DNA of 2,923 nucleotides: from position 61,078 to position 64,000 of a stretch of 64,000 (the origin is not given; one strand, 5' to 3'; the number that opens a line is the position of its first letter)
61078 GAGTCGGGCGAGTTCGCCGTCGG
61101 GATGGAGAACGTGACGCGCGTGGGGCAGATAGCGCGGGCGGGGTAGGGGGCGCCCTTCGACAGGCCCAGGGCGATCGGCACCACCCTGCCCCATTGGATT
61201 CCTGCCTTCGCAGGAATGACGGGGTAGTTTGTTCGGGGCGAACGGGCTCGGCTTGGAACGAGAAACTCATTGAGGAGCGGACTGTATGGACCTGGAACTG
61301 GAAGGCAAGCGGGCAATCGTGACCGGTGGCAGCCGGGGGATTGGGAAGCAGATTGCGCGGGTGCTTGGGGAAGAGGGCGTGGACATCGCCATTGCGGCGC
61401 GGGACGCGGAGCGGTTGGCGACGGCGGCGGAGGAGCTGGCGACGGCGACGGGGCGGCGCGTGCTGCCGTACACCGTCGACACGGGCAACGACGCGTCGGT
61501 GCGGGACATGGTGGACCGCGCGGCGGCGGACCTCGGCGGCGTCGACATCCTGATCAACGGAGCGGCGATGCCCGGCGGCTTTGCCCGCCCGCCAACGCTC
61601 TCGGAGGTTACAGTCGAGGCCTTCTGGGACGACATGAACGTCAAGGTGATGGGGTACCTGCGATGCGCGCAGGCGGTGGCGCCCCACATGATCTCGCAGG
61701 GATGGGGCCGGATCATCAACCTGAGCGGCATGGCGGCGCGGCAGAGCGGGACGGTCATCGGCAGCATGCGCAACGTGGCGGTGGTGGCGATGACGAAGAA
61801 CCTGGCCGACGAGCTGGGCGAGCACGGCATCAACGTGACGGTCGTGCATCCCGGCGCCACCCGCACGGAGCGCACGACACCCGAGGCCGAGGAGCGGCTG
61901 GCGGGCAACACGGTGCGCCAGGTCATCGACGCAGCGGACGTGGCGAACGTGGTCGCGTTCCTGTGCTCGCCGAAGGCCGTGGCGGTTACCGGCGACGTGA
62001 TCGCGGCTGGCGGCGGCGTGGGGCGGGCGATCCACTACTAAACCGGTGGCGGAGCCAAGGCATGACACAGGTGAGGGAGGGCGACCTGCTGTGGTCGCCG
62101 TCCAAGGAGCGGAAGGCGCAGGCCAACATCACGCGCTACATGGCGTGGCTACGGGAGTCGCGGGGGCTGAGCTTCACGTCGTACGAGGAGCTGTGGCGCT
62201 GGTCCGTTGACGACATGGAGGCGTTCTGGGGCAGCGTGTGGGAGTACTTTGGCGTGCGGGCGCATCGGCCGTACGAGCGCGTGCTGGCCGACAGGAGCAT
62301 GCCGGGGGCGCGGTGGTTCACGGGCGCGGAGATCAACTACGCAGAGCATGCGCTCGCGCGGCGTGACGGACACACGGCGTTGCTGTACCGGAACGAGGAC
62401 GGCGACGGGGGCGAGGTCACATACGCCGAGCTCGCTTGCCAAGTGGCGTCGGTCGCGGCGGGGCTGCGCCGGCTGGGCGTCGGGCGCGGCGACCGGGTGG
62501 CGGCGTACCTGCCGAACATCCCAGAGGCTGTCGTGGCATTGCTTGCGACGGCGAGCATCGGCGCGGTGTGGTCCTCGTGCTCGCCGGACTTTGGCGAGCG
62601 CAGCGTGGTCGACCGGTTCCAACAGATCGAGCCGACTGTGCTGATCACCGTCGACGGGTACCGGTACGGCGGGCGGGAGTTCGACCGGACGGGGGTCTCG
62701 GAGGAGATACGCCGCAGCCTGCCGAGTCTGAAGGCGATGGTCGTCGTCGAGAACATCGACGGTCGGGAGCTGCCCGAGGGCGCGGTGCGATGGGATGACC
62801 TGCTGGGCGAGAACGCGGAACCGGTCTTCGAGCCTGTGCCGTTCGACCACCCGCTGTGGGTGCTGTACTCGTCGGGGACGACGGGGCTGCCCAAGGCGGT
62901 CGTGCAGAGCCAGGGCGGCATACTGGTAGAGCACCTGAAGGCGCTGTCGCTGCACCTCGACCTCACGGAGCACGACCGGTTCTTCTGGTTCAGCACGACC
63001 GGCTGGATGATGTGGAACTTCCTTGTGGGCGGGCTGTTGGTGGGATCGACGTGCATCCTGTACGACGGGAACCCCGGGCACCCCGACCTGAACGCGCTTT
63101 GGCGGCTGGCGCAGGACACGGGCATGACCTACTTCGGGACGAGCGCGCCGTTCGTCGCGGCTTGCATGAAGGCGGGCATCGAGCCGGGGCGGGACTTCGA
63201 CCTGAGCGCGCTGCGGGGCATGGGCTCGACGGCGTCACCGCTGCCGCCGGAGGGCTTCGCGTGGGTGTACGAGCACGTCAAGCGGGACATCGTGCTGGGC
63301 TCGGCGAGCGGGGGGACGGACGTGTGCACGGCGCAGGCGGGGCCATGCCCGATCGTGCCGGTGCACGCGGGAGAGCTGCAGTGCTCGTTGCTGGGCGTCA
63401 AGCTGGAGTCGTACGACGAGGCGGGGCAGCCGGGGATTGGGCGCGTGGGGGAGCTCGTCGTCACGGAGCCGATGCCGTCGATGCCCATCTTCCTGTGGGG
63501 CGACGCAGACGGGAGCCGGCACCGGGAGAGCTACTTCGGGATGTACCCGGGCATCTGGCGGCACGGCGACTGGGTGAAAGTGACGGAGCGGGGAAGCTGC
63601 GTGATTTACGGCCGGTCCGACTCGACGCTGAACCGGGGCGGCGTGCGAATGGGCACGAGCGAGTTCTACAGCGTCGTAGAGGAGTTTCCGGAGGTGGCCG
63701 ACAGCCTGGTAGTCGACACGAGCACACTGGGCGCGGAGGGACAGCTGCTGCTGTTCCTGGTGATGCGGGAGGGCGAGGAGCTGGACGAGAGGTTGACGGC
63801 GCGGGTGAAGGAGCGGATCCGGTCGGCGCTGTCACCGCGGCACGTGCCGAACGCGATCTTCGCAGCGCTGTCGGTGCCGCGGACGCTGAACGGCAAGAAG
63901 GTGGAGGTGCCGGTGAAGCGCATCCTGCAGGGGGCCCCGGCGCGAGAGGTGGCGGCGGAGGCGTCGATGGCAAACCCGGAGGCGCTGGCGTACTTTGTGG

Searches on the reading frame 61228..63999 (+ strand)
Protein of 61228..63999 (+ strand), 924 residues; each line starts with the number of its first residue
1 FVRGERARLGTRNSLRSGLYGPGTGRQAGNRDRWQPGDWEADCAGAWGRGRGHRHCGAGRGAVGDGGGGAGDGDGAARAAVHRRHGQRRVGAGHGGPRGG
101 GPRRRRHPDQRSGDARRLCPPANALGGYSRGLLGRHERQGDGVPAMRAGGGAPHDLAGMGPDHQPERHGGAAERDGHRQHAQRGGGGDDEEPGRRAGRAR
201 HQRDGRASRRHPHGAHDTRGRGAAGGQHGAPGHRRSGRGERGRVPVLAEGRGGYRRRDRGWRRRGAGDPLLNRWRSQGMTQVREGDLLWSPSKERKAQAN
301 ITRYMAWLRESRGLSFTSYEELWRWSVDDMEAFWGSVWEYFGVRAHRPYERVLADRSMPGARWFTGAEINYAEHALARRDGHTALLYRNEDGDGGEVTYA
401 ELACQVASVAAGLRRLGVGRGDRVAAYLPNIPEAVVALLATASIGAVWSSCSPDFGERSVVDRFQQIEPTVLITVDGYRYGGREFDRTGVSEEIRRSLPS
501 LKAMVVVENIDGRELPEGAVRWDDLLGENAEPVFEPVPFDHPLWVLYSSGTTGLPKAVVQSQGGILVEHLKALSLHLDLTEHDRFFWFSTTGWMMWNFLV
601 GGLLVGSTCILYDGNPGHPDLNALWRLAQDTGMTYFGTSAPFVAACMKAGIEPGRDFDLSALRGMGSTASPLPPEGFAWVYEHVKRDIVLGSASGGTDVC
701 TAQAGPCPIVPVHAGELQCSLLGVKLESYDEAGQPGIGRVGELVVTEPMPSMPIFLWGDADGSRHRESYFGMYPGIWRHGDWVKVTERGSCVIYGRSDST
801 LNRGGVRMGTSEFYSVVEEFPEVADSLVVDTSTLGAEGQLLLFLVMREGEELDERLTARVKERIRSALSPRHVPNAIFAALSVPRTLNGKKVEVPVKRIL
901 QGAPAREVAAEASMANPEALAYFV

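Call 29: search_protein_families(library=pfam, proteins=[window:61228-63999:+], max_evalue=0.00001)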
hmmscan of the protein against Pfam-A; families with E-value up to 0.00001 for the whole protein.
window:61228-63999:+ (924 aa): 2 families
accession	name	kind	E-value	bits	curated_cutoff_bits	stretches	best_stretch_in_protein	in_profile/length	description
PF00501.34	AMP-binding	-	3.4e-52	178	29.9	1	373-748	2-377/384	AMP-binding enzyme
PF16177.11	ACAS_N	-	9.6e-16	57.8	27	1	319-375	1-55/55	Acetyl-coenzyme A synthetase N-terminus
